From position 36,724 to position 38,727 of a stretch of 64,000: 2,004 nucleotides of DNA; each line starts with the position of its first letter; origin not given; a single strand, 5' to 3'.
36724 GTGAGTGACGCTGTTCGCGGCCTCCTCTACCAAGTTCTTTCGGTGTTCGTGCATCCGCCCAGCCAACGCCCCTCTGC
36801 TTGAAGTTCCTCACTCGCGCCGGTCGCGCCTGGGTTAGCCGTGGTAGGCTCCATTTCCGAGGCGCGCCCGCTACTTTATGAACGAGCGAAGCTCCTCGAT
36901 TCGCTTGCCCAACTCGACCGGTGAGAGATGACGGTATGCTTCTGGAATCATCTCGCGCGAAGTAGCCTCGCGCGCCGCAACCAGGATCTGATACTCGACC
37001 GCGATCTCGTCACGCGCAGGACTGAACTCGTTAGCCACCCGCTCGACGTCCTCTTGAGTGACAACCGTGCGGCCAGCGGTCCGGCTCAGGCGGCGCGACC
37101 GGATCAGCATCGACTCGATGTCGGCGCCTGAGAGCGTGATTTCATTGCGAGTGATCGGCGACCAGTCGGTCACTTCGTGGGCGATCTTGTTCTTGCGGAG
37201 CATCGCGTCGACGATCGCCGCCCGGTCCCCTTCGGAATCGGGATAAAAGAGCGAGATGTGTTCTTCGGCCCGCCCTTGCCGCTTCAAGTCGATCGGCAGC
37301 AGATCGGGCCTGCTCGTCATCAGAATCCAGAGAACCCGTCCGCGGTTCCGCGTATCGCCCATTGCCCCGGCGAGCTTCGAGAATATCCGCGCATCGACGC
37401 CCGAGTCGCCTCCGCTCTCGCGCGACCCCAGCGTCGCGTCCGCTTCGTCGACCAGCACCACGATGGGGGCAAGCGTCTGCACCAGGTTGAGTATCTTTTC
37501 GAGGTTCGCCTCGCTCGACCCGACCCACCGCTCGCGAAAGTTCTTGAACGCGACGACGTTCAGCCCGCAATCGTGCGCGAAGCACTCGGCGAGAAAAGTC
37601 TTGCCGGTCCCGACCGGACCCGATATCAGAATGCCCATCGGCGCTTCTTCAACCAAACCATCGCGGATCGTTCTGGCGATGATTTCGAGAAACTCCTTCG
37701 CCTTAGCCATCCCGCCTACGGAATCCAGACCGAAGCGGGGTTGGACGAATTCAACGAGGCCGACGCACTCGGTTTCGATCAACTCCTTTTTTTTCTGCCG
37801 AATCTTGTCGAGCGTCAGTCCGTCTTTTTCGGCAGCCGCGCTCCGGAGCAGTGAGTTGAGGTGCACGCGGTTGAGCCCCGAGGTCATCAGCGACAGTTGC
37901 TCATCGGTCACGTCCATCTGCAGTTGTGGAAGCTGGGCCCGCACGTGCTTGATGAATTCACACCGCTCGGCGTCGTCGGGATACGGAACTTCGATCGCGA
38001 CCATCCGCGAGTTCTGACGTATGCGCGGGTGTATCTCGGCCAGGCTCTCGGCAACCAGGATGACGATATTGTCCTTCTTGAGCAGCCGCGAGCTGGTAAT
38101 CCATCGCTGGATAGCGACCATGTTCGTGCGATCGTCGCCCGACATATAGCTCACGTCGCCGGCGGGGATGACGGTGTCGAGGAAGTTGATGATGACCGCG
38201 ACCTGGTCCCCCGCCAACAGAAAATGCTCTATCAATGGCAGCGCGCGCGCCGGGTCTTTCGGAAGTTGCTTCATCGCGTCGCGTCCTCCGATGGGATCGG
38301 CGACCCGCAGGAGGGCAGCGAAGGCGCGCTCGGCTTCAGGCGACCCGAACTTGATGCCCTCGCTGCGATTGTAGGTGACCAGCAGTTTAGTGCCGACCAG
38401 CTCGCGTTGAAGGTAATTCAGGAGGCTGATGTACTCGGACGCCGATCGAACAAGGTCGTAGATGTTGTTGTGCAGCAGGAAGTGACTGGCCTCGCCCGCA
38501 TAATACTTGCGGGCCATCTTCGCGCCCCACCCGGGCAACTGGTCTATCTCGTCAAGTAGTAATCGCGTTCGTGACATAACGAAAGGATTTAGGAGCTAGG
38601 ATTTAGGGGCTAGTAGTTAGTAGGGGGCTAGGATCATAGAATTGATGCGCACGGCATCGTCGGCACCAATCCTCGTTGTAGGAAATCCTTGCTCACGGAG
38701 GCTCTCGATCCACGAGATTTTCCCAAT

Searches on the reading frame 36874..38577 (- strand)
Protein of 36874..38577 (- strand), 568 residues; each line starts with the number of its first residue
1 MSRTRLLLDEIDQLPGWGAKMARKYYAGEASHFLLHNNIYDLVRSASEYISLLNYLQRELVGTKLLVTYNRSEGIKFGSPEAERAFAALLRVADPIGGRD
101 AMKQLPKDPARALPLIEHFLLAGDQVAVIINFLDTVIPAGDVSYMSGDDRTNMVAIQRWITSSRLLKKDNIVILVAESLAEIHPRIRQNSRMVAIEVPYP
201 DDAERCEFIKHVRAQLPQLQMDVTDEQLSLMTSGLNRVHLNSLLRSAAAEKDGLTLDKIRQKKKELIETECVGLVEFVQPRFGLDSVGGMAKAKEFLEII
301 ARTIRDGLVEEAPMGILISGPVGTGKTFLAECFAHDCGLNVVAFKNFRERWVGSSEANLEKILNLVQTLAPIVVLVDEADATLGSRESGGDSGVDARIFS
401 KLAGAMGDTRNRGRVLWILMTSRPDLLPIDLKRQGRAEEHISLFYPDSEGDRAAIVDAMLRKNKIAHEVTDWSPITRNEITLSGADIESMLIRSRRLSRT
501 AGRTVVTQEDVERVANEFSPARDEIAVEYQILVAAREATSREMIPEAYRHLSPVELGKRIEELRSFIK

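Call 71: search_protein_families(library=pfam, proteins=[window:36874-38577:-], max_evalue=0.00001)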
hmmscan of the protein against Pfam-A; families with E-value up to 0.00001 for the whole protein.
window:36874-38577:- (568 aa): 1 family
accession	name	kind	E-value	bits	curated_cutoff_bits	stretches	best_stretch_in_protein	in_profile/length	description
PF00004.35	AAA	-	9.2e-27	94.5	21.2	1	316-442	1-128/131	ATPase family associated with various cellular activities (AAA)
